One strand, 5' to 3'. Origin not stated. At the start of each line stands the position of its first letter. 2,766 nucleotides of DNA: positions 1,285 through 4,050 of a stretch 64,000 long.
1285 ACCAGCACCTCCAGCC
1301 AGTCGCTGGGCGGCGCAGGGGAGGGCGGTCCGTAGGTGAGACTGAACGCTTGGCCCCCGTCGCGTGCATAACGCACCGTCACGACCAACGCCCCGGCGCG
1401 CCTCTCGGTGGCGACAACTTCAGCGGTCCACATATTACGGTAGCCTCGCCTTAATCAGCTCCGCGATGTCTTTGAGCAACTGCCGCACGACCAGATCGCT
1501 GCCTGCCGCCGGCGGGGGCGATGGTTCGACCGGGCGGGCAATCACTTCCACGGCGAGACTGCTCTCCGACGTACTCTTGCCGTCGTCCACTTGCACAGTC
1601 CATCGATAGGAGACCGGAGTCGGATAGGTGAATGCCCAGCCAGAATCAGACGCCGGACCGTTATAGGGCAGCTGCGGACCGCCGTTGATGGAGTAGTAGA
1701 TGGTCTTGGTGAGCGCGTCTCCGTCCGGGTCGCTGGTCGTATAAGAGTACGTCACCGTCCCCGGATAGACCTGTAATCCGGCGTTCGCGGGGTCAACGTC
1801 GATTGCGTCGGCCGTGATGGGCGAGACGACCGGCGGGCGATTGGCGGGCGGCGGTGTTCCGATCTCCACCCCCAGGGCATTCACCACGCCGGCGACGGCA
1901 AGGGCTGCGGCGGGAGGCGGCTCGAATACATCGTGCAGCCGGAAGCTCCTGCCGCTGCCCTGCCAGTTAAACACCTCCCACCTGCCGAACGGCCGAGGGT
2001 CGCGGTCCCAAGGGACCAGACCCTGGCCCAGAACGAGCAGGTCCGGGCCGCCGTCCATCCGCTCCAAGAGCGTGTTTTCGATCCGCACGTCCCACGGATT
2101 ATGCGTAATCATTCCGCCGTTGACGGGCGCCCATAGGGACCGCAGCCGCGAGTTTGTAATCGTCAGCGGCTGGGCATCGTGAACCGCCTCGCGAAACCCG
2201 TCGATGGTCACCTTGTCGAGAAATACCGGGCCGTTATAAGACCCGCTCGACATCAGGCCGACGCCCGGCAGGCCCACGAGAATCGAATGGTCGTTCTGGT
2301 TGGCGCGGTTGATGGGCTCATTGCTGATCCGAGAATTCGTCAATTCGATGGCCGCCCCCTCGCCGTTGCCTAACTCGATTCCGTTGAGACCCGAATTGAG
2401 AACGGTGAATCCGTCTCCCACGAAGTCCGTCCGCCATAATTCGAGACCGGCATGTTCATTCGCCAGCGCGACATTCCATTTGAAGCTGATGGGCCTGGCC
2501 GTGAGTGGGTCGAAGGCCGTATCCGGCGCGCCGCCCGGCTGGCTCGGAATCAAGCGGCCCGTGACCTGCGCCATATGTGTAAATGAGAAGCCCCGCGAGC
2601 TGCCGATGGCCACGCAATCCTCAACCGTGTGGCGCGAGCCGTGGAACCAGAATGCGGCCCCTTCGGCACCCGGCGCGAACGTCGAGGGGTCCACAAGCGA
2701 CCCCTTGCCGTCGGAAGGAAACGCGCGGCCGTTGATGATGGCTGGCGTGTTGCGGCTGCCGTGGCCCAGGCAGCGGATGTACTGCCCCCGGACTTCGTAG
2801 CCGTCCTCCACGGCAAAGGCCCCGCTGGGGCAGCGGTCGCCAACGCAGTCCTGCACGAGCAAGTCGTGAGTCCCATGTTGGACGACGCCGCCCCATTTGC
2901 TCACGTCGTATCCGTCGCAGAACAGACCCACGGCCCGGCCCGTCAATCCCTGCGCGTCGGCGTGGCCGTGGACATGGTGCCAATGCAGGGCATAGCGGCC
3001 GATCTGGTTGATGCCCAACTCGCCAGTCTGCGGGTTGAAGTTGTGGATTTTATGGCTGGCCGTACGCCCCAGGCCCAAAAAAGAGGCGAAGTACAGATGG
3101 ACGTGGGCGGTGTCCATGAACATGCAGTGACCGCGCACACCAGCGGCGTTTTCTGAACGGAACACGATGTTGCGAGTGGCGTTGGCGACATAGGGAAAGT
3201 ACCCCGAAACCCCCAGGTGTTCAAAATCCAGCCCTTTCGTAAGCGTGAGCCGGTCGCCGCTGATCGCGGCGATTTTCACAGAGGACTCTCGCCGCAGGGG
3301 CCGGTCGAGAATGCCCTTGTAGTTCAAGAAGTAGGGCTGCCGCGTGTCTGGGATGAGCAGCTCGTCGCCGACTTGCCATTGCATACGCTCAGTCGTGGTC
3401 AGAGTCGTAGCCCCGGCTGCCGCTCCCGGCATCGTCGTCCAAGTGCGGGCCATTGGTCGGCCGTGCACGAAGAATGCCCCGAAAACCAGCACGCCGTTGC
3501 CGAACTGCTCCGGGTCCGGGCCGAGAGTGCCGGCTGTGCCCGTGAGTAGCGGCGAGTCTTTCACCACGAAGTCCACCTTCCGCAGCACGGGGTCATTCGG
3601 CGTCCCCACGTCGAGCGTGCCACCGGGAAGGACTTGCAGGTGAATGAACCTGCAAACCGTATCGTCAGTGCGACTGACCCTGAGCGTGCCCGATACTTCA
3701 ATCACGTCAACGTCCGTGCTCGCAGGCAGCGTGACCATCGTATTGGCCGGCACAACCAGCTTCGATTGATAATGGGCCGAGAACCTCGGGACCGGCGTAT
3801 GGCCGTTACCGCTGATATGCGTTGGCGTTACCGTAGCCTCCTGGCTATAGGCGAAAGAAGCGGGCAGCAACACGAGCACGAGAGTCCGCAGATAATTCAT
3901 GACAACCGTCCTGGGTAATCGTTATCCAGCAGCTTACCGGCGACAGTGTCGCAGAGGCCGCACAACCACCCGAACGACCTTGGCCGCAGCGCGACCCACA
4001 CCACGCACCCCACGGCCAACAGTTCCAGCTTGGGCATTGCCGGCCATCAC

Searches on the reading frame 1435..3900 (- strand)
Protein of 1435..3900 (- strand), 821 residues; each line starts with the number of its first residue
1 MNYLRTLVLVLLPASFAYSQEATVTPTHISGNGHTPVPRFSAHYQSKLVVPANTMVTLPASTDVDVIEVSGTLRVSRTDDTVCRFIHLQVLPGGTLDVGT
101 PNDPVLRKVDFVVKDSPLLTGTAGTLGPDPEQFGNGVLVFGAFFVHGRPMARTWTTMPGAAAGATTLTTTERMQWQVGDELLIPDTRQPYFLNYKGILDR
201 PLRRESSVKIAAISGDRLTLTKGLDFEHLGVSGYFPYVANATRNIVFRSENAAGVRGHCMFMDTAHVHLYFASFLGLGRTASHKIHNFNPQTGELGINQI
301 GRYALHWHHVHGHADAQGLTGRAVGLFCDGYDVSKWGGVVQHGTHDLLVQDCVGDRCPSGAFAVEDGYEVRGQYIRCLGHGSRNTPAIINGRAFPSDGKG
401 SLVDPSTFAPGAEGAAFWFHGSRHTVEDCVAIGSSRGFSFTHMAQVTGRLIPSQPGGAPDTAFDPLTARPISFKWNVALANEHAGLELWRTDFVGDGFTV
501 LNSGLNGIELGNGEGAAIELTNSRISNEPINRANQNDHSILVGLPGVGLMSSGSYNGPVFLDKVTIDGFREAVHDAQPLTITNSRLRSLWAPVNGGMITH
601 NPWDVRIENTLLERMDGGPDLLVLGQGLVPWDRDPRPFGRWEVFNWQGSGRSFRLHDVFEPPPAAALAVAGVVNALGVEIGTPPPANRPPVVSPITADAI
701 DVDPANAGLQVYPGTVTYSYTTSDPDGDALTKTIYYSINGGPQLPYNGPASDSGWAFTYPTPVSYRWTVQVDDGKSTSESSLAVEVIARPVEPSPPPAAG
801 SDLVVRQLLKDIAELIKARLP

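Call 19: search_protein_families(library=pfam, proteins=[window:1435-3900:-], max_evalue=0.001)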
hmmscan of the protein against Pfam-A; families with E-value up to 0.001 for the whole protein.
window:1435-3900:- (821 aa): 2 families
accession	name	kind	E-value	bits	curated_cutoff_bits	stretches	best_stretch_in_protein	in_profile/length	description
PF24606.1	CEMIP_beta-hel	-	4.6e-11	43.3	27.3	1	294-485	24-211/212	CEMIP beta-helix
PF10162.14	G8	-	6.4e-08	33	22.9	1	44-156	10-122/124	G8 domain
